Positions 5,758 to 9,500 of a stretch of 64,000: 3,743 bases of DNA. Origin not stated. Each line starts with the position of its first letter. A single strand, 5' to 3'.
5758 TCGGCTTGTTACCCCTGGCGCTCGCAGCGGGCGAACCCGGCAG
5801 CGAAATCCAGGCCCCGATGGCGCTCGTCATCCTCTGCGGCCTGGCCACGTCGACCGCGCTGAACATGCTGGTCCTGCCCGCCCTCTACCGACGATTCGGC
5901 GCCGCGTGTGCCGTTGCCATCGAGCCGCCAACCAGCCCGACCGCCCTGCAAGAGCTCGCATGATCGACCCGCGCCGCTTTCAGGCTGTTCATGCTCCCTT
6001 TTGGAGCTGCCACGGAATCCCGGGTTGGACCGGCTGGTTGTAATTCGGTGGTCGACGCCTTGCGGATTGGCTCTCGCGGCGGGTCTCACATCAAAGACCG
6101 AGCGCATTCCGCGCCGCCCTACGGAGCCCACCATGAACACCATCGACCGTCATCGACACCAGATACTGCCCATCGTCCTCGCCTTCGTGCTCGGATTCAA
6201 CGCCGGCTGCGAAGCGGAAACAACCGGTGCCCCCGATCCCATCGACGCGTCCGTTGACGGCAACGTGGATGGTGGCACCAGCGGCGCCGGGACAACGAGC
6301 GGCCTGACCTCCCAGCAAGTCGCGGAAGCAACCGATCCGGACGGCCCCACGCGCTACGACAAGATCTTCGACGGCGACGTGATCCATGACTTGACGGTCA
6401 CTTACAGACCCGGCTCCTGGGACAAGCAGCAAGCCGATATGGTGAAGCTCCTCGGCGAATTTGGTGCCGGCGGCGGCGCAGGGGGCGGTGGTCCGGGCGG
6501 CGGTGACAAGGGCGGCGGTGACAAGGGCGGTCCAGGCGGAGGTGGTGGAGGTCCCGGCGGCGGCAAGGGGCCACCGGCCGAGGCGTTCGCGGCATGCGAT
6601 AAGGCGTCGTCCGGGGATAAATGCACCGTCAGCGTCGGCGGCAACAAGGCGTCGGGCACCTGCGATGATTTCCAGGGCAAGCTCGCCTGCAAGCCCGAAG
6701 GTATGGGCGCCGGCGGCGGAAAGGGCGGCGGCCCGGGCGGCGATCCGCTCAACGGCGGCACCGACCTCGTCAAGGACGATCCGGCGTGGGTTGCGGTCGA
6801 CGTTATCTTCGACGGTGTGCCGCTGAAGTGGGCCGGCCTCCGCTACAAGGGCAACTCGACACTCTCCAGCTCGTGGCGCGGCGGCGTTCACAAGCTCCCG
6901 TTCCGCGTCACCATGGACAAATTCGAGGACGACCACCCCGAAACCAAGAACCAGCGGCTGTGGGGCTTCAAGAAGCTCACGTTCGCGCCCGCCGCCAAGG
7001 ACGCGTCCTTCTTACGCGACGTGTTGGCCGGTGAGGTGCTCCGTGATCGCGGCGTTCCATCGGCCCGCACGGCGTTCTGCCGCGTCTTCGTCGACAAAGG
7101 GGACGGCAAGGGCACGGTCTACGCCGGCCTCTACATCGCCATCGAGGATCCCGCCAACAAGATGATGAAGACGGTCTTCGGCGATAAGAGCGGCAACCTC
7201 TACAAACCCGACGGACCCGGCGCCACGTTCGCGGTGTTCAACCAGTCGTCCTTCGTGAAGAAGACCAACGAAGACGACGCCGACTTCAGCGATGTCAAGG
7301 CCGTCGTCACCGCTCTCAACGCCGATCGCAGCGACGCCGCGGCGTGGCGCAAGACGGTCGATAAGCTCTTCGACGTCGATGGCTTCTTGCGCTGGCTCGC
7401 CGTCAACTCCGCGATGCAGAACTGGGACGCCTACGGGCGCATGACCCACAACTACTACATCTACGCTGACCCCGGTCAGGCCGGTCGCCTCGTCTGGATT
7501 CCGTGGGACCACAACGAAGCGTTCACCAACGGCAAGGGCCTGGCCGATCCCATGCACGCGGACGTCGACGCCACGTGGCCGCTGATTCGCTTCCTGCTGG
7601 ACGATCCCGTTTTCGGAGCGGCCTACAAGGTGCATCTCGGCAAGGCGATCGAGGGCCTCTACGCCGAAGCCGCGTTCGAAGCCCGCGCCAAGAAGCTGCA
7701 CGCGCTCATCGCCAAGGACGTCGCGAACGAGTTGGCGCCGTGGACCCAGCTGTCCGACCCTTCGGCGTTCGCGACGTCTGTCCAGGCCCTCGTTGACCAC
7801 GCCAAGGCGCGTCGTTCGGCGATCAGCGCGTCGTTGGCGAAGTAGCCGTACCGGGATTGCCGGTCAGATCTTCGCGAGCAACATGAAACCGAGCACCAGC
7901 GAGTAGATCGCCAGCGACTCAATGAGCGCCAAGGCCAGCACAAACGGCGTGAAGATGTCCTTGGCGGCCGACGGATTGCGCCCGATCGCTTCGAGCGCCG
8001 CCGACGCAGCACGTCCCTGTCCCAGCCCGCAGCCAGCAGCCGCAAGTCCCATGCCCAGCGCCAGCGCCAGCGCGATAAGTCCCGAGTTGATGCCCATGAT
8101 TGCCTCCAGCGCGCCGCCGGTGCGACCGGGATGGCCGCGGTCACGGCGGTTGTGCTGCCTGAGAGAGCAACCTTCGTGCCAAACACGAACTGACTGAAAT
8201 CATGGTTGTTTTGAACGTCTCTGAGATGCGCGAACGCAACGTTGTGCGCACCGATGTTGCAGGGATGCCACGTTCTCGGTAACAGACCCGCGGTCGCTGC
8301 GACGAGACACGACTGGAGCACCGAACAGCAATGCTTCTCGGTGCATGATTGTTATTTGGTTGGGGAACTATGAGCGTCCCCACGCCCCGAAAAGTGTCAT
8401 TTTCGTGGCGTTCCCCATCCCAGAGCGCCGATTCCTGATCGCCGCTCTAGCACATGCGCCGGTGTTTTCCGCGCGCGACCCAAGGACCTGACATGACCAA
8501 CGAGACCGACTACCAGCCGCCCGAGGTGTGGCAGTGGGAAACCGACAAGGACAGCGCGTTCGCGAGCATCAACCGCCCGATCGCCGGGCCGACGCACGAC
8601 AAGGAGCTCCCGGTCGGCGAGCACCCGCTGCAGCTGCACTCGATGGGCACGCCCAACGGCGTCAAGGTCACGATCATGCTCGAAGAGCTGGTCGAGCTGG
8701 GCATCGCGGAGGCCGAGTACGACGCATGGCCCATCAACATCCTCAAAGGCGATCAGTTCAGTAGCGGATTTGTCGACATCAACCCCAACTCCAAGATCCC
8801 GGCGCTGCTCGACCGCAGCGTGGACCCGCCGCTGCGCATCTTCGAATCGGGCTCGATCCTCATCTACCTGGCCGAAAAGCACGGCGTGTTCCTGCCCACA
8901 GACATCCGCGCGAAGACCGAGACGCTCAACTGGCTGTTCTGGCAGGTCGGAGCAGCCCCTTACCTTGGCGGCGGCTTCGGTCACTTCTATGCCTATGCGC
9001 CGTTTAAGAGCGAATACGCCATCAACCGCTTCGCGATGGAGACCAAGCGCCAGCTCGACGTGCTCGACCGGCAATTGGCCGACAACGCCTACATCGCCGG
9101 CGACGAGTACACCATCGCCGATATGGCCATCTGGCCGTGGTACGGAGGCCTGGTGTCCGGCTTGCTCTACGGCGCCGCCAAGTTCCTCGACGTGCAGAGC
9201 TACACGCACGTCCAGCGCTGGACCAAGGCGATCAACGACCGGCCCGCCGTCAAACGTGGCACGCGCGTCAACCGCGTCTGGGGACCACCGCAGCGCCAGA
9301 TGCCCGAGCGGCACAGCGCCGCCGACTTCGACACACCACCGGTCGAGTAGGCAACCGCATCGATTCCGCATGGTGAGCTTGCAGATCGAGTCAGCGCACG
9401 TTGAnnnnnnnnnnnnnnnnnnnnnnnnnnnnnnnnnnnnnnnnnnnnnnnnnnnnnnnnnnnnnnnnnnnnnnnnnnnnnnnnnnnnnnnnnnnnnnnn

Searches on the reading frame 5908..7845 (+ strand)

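Call 66: search_protein_families(library=pfam, proteins=[window:5908-7845:+], max_evalue=0.001)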
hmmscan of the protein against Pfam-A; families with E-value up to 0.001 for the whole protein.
window:5908-7845:+ (645 aa): 1 family
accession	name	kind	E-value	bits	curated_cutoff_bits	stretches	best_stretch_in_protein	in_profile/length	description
PF08757.17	CotH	-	2.6e-53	182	23.8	1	311-637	1-320/322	CotH kinase protein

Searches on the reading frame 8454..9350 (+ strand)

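Call 66: search_protein_families(library=pfam, proteins=[window:8454-9350:+], max_evalue=0.001)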
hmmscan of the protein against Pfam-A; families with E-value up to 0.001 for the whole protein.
window:8454-9350:+ (298 aa): 5 families
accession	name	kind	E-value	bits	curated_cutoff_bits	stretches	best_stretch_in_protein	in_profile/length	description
PF13410.11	GST_C_2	-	5.8e-09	36.4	24.9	1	188-259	2-69/69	Glutathione S-transferase, C-terminal domain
PF00043.30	GST_C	-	1.5e-07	32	20.7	1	195-264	29-93/93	Glutathione S-transferase, C-terminal domain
PF02798.26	GST_N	-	3.7e-06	27.6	20.9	1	76-141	21-76/76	Glutathione S-transferase, N-terminal domain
PF21972.1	Arc1p_N_like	-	4.5e-06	27.3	27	1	196-261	16-78/81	Nuclear-export cofactor Arc1p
PF14497.11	GST_C_3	-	2.5e-05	24.9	21.6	1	196-267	30-98/104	Glutathione S-transferase, C-terminal domain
